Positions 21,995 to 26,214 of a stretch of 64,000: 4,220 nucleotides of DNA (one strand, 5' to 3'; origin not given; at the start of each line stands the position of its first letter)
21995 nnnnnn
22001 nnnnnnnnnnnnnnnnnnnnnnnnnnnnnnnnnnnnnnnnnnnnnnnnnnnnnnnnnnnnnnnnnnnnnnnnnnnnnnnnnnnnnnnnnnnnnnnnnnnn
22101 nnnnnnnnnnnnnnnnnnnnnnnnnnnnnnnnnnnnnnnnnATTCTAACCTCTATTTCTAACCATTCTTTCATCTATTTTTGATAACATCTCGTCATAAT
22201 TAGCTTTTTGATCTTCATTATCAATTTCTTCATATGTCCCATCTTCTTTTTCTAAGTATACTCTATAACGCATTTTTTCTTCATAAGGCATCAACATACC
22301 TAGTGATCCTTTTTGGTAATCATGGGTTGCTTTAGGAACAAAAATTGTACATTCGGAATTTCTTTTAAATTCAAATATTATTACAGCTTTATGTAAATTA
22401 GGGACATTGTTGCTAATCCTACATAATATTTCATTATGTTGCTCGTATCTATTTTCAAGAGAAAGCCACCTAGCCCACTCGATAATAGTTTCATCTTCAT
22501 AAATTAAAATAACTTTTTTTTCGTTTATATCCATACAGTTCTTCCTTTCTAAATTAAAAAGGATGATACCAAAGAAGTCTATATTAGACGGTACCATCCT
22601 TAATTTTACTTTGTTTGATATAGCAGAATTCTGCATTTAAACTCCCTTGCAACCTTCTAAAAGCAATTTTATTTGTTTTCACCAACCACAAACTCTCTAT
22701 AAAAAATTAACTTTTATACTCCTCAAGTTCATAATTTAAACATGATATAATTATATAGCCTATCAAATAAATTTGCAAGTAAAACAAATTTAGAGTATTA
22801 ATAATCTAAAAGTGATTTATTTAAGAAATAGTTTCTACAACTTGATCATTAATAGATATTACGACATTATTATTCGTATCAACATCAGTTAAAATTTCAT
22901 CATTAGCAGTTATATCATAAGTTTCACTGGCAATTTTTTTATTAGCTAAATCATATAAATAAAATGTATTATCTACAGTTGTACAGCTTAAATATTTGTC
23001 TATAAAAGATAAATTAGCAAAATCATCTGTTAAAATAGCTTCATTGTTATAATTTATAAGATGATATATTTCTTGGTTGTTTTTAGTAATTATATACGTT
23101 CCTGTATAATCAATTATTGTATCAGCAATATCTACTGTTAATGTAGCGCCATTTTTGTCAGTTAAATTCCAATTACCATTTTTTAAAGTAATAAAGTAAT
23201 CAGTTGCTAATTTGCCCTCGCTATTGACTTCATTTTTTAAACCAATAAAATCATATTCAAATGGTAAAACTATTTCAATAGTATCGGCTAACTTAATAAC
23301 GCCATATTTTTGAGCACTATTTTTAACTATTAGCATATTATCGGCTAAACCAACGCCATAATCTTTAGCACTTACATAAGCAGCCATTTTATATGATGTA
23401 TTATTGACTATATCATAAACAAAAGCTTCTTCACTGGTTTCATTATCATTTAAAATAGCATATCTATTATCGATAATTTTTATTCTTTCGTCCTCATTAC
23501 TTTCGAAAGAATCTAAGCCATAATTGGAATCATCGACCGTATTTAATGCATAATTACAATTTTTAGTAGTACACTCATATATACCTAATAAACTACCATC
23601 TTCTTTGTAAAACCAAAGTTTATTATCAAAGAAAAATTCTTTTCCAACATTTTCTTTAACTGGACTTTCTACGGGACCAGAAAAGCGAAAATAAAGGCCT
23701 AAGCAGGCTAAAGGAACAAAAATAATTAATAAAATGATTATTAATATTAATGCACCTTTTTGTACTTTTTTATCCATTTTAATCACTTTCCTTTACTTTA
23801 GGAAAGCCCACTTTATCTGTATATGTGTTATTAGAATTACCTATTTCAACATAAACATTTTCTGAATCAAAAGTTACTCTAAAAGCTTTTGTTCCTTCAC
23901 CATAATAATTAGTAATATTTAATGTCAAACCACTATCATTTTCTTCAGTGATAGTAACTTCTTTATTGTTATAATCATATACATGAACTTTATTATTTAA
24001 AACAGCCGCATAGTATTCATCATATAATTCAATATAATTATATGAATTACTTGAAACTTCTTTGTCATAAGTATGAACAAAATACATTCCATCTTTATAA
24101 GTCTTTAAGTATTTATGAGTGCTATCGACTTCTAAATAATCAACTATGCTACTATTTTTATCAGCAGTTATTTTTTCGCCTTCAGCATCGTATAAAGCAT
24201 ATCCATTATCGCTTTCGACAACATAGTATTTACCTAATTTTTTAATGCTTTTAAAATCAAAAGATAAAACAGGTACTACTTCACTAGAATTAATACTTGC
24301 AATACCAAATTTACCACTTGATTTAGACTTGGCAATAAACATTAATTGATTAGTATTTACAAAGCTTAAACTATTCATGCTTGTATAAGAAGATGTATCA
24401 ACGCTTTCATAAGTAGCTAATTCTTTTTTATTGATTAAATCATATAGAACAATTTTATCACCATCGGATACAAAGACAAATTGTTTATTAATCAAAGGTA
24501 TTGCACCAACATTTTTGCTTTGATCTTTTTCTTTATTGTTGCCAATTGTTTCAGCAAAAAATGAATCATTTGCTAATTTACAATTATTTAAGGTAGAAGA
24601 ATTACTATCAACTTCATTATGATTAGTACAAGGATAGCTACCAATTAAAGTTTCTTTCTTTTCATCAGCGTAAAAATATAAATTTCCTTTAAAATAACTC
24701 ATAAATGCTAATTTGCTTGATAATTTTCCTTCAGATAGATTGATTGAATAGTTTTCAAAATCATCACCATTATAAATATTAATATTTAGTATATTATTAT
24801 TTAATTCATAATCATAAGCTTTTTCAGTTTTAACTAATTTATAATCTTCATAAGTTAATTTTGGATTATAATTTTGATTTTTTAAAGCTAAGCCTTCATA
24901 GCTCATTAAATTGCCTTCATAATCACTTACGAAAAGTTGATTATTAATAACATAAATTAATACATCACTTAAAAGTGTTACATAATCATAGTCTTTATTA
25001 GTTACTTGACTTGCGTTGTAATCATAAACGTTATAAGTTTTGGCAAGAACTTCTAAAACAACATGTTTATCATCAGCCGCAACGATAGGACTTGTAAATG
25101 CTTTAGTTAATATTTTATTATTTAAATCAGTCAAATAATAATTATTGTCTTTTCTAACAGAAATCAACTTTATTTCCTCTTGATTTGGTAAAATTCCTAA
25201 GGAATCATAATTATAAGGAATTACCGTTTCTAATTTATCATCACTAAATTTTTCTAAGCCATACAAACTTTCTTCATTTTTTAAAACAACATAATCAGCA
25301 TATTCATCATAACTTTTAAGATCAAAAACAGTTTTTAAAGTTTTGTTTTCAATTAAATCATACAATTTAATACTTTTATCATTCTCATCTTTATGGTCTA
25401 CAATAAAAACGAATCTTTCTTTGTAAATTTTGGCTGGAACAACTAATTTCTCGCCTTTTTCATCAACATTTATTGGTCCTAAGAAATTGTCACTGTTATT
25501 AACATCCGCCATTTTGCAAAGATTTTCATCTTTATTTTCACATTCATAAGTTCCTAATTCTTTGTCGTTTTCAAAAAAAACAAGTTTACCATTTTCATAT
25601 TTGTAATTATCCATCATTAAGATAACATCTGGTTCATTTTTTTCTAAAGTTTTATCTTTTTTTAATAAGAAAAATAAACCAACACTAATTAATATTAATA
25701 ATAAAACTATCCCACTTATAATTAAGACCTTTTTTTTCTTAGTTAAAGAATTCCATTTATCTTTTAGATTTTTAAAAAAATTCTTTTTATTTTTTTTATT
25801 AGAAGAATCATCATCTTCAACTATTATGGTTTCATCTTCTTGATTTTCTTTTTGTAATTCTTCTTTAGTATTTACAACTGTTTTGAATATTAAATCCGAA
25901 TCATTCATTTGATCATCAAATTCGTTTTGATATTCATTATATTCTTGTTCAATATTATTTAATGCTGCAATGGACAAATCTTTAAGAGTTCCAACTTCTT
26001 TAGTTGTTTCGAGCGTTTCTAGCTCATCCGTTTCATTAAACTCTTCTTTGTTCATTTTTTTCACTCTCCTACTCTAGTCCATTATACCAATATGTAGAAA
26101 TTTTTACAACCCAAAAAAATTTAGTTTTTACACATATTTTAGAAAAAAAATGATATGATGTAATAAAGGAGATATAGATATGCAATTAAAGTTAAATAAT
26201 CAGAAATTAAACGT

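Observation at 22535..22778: T-box riboswitch whose first 34 codons were mis-called as protein; it regulates an unknown 129-aa gene placed between the leader and valS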

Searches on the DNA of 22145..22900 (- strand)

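Call 4: search_rna_families(source=window, start=22400, end=22900, threshold=evalue, max_evalue=10, show_alignments=5)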
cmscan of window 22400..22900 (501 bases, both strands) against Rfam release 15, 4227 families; matches with E-value up to 10: 5.
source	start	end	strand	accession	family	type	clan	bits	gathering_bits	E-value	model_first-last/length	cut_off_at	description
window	22570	22741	-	RF00230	T-box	Cis-reg; leader;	-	64.3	93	9.2e-14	1-219/219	no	T-box leader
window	22750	22785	+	RF01374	CRISPR-DR61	Gene; CRISPR;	-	22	38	0.32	1-37/37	no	CRISPR RNA direct repeat element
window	22539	22632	-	RF01492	rli28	Gene; sRNA;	-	19.9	45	3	1-186/186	no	Listeria sRNA rli28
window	22789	22811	+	RF03223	mir-2209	Gene; miRNA;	-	15.5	70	2.9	20-42/63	no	mir-2209 microRNA precursor family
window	22641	22653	-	RF01346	CRISPR-DR36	Gene; CRISPR;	-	11.5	38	10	1-36/36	no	CRISPR RNA direct repeat element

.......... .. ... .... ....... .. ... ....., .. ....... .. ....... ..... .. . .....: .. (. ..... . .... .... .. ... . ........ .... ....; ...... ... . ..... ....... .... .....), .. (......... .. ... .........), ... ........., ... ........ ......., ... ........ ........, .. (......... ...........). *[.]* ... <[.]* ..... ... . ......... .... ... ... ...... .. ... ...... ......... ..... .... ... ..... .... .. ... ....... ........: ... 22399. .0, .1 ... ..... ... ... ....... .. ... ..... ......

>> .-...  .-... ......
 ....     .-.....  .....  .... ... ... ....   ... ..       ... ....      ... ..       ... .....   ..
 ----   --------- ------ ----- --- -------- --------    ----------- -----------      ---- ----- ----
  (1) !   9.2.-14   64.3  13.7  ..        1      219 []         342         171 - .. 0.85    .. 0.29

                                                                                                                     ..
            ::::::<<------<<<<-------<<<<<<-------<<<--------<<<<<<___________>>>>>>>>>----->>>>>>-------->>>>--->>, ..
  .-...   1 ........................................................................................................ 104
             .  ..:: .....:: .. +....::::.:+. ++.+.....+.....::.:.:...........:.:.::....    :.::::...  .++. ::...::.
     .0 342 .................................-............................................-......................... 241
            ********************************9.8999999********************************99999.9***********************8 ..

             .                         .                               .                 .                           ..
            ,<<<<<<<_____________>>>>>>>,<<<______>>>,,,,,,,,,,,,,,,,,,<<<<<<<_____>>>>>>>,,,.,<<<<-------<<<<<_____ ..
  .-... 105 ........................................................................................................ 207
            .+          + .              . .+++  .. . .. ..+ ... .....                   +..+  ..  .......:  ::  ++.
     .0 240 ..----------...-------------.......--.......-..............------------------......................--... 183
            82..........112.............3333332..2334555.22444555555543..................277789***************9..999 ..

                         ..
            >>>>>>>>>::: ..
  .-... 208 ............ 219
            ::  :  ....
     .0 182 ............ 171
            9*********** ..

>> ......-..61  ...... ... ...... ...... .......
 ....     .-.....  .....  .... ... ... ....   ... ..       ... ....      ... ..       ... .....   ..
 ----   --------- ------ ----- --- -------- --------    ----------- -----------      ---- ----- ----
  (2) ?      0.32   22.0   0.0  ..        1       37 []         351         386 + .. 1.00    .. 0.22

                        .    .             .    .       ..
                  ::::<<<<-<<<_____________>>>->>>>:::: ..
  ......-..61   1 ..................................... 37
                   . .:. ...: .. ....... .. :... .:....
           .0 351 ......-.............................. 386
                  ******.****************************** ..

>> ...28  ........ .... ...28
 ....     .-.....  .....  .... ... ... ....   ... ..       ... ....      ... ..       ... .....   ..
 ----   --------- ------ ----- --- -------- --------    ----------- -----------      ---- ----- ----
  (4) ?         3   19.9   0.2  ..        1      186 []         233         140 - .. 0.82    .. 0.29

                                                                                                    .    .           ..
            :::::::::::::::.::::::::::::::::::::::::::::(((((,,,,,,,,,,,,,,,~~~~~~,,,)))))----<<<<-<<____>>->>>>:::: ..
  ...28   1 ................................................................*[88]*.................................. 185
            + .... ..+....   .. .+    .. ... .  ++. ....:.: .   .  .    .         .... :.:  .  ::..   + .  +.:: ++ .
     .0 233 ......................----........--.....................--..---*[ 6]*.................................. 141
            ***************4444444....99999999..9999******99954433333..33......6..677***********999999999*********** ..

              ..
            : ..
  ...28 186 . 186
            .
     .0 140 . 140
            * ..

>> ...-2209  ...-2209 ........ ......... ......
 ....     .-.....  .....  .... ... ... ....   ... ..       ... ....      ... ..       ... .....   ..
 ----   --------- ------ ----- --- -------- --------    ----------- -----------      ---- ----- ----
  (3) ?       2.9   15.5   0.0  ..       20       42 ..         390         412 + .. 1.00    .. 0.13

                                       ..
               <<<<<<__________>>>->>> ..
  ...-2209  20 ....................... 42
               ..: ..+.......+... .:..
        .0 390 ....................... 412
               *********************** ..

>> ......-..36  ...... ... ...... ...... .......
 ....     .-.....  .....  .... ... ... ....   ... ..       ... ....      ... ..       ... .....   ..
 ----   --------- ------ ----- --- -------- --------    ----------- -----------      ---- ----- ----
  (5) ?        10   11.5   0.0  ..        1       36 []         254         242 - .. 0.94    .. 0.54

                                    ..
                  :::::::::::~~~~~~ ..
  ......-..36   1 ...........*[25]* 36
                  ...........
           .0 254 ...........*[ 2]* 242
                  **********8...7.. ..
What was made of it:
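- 22641..22741 (-): T-box Stem I: K-turn AUGAA (22732..22728); basal helix CUUG (22727..22724) with CAAG (22649..22646); AGUA/GAA S-turn; AGAGA bay; distal loop GGUUGGUGAAA. Rfam alignment (call 4).
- On T-box leader (RF00230): Model positions 105-132 are deleted (call 4).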

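Call 33: search_rna_families(sources=[L012, L015], threshold=evalue, max_evalue=0.01, show_alignments=2)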
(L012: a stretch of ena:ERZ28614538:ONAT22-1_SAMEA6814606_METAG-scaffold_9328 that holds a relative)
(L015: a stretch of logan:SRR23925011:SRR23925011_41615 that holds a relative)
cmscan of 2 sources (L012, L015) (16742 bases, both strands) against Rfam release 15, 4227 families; matches with E-value up to 0.01: 1.
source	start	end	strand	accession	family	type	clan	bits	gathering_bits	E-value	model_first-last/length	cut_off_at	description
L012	5121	5297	+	RF00230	T-box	Cis-reg; leader;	-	78.5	93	7e-16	1-219/219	no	T-box leader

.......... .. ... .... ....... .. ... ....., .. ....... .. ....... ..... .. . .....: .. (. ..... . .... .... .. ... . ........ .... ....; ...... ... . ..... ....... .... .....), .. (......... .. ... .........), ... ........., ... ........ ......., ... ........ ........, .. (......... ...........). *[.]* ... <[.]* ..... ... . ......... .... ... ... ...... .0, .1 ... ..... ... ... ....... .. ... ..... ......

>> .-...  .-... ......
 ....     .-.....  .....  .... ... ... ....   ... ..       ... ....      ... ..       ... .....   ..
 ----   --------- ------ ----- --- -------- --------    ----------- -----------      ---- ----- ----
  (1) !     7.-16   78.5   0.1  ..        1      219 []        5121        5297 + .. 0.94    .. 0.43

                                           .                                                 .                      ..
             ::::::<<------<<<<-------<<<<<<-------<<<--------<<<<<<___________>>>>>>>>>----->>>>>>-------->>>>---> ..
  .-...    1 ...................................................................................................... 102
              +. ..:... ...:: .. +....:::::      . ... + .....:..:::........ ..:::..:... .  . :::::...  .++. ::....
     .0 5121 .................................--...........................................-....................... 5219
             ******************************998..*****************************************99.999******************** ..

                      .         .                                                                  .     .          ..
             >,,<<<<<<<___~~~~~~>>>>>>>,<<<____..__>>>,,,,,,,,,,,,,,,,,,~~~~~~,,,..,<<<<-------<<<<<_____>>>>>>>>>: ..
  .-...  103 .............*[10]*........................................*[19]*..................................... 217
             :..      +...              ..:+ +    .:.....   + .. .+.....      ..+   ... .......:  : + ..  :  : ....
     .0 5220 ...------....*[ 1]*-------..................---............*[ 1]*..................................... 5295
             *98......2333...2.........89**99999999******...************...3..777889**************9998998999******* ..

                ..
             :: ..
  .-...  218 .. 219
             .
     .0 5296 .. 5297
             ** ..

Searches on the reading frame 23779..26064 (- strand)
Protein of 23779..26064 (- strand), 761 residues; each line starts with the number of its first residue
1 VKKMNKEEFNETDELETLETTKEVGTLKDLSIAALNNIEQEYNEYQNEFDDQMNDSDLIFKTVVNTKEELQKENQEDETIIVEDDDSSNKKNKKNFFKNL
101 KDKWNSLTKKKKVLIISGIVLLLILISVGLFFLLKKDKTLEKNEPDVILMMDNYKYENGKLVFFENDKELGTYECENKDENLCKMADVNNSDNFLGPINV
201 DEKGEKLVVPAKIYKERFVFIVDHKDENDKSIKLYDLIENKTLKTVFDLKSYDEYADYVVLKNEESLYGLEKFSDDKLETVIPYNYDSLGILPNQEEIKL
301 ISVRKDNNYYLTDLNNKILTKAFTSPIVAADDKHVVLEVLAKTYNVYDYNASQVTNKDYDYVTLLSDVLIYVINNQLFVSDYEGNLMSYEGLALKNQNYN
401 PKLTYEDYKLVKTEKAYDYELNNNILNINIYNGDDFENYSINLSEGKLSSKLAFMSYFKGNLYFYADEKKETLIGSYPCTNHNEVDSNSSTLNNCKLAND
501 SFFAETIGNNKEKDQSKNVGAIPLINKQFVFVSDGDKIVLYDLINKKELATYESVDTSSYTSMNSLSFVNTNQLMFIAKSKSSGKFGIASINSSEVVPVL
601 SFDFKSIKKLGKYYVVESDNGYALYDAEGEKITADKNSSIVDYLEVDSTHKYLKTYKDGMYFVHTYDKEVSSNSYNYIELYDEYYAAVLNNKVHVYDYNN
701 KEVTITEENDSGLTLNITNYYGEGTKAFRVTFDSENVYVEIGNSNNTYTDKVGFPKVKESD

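Call 58: search_protein_families(library=pfam, proteins=[window:23779-26064:-], max_evalue=0.1)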
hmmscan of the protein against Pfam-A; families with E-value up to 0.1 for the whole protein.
window:23779-26064:- (761 aa): 2 families
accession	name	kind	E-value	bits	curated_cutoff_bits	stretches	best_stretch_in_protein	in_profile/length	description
PF09716.15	ETRAMP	-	1.5e-05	25.4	29.1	1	76-131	27-74/81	Malarial early transcribed membrane protein (ETRAMP)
PF07666.16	MpPF26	-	0.075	13.5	37.2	0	98-133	39-75/75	M penetrans paralogue family 26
